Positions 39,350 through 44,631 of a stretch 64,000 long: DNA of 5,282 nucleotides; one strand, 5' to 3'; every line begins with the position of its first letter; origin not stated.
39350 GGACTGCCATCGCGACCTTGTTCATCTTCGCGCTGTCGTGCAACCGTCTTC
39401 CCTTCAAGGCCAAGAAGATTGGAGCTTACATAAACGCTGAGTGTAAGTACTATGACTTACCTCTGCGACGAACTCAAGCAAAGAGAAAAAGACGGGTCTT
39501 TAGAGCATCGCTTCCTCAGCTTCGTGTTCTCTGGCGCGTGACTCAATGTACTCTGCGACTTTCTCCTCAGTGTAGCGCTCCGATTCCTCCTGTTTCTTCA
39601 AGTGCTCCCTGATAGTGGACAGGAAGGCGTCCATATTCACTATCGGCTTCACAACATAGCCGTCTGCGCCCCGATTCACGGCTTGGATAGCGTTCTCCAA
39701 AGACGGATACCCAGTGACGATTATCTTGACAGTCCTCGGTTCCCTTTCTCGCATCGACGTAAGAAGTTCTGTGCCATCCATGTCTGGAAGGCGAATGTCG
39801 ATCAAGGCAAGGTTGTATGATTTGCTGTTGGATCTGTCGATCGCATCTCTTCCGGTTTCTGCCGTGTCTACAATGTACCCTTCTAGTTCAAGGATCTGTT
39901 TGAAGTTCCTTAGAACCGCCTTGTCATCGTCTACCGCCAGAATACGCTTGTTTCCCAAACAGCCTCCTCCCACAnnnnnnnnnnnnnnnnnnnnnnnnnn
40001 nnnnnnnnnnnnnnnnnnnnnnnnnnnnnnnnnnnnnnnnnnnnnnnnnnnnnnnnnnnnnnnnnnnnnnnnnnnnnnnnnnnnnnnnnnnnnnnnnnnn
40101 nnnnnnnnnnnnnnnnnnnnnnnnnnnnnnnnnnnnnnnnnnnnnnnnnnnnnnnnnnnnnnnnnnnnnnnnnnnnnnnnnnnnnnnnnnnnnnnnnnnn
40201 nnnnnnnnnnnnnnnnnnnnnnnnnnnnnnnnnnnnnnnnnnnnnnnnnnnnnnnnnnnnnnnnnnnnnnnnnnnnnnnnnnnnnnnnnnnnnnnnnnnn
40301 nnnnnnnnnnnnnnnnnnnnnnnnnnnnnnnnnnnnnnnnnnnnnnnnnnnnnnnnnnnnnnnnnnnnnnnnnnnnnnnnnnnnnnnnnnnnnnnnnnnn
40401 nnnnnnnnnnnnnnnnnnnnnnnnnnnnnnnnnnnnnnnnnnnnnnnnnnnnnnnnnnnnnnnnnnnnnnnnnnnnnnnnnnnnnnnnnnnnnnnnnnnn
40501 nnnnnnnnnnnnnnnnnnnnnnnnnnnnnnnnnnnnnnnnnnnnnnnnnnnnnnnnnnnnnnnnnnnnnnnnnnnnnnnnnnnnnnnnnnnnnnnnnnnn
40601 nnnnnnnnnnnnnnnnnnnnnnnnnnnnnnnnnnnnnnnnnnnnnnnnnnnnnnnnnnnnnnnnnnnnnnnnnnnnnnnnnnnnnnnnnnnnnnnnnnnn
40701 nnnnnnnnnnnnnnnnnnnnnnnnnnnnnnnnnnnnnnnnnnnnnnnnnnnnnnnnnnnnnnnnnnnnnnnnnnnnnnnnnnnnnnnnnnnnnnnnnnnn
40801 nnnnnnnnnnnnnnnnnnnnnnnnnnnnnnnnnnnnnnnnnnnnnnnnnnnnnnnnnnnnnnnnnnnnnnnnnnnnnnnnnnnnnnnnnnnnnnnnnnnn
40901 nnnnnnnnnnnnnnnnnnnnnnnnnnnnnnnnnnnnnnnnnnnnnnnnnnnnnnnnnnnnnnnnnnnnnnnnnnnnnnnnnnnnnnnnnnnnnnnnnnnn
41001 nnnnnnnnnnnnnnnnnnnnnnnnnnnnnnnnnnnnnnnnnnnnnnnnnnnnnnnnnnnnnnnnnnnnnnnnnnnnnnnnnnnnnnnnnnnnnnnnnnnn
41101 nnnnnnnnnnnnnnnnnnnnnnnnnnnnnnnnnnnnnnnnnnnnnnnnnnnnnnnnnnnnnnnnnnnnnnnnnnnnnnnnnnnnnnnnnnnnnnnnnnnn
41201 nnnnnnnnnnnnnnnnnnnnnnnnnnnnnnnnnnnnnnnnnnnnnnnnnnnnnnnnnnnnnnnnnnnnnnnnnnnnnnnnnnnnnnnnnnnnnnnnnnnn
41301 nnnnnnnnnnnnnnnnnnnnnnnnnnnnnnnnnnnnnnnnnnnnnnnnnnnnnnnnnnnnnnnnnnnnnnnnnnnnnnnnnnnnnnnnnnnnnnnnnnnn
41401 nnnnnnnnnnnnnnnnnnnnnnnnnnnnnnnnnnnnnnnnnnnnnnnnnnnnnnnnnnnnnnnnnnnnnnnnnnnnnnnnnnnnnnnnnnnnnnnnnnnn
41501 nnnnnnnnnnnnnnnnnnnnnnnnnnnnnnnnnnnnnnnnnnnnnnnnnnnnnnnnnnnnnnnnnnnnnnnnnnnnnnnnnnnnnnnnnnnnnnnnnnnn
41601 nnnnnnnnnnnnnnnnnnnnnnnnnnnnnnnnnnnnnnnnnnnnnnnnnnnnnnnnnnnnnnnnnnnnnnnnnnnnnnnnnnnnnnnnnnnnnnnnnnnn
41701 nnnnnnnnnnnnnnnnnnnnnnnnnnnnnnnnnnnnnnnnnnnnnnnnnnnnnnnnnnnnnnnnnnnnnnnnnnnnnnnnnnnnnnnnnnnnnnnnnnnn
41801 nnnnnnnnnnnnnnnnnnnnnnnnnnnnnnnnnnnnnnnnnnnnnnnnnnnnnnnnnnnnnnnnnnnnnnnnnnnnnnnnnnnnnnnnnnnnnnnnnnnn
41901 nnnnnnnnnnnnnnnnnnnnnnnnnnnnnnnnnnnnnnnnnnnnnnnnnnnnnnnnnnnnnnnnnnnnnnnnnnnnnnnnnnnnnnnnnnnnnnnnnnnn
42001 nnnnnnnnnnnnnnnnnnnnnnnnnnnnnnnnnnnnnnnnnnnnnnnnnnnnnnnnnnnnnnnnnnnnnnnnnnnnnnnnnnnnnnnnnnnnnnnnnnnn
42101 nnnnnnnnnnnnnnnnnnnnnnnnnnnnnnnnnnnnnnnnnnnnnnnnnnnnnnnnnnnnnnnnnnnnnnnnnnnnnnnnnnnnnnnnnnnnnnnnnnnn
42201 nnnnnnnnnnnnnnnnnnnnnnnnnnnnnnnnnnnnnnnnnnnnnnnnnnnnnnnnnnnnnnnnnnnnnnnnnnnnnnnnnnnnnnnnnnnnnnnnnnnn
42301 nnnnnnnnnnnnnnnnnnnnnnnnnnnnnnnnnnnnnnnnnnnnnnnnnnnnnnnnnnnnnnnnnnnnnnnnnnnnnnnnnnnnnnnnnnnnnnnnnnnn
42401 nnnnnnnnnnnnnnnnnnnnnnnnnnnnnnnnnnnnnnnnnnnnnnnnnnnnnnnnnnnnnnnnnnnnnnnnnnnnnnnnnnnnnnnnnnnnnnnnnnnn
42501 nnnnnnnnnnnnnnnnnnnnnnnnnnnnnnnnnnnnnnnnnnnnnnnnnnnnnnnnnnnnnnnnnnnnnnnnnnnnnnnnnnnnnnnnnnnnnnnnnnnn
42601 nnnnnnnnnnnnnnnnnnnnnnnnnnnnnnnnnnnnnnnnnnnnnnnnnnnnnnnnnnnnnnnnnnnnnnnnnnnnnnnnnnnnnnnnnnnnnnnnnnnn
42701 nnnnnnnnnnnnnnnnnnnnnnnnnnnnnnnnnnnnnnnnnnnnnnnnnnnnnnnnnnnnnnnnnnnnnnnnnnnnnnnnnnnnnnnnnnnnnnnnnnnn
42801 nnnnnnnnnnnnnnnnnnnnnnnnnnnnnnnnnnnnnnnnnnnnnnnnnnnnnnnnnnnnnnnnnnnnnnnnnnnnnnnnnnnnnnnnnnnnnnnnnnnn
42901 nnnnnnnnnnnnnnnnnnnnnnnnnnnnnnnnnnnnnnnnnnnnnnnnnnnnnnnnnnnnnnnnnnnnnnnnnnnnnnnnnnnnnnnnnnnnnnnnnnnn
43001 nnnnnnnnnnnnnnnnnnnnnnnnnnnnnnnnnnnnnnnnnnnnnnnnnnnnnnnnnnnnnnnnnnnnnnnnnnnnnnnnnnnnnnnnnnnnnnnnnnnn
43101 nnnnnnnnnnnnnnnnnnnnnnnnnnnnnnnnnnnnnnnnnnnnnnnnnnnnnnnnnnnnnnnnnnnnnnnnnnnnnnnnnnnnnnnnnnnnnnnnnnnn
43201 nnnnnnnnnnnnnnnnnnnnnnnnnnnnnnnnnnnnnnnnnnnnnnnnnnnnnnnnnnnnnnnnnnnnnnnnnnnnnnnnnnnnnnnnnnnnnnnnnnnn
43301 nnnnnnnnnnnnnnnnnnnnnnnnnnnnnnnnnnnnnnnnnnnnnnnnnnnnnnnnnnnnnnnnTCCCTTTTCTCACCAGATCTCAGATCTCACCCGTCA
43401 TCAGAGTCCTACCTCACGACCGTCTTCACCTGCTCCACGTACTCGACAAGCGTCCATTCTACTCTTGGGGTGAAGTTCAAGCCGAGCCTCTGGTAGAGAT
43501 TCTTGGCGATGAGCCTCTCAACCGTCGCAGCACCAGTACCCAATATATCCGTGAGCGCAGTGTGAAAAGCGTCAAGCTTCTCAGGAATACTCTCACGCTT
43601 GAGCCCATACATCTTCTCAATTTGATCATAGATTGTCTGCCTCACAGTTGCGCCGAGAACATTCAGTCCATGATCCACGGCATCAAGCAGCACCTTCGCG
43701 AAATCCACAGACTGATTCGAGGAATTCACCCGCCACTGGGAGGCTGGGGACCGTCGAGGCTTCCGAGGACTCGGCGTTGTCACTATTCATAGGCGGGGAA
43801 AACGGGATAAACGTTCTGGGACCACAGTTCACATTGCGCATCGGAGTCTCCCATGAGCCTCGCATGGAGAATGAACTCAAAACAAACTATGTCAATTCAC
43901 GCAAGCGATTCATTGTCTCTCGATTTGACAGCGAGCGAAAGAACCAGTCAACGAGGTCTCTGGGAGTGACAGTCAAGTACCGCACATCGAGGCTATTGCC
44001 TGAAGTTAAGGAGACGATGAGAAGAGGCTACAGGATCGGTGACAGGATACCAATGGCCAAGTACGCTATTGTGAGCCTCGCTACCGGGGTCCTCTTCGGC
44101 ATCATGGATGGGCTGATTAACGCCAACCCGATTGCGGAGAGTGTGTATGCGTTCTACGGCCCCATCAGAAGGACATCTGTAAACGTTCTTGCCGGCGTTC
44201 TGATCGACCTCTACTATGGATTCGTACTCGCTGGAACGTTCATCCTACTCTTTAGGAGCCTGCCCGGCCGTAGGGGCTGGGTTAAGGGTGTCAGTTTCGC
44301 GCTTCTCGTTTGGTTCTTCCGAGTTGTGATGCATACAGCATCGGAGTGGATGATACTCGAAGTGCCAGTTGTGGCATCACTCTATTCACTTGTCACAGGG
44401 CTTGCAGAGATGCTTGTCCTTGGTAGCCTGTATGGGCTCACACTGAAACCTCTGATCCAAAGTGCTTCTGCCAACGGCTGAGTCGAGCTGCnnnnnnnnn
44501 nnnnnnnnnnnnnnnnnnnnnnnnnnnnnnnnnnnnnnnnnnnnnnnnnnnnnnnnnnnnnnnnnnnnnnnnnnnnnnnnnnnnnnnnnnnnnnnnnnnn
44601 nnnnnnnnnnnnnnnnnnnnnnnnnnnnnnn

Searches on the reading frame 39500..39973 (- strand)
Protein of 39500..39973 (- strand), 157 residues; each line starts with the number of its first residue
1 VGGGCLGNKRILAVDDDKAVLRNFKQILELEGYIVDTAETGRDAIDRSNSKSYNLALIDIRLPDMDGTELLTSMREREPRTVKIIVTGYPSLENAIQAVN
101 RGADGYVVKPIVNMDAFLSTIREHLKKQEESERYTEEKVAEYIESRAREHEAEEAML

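Call 68: search_protein_families(library=pfam, proteins=[window:39500-39973:-], max_evalue=1)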
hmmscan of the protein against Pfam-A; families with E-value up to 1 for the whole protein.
window:39500-39973:- (157 aa): 2 families
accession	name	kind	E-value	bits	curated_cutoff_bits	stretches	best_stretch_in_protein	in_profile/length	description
PF00072.30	Response_reg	-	5.2e-27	94.7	30.2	1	11-116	1-105/111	Response regulator receiver domain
PF23198.2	PDE8A_N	-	0.0067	16.8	29.6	1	19-87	21-90/147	PDE8A-like, N-terminal domain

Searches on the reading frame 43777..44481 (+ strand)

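Call 68: search_protein_families(library=pfam, proteins=[window:43777-44481:+], max_evalue=1)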
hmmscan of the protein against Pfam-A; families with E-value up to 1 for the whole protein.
window:43777-44481:+ (234 aa): 4 families
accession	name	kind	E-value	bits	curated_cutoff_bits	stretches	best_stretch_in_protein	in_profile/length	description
PF20587.3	DUF6789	-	5.1e-05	23.8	27.1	1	99-221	16-135/144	Family of unknown function (DUF6789)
PF04367.18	DUF502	-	0.011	16.1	23.8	1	180-214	17-51/107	Protein of unknown function (DUF502)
PF09490.15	CbtA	-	0.053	13.8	30.7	1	128-181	65-118/239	Probable cobalt transporter subunit (CbtA)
PF19683.4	DUF6185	-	0.092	11.3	25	1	148-220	703-765/825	Family of unknown function (DUF6185)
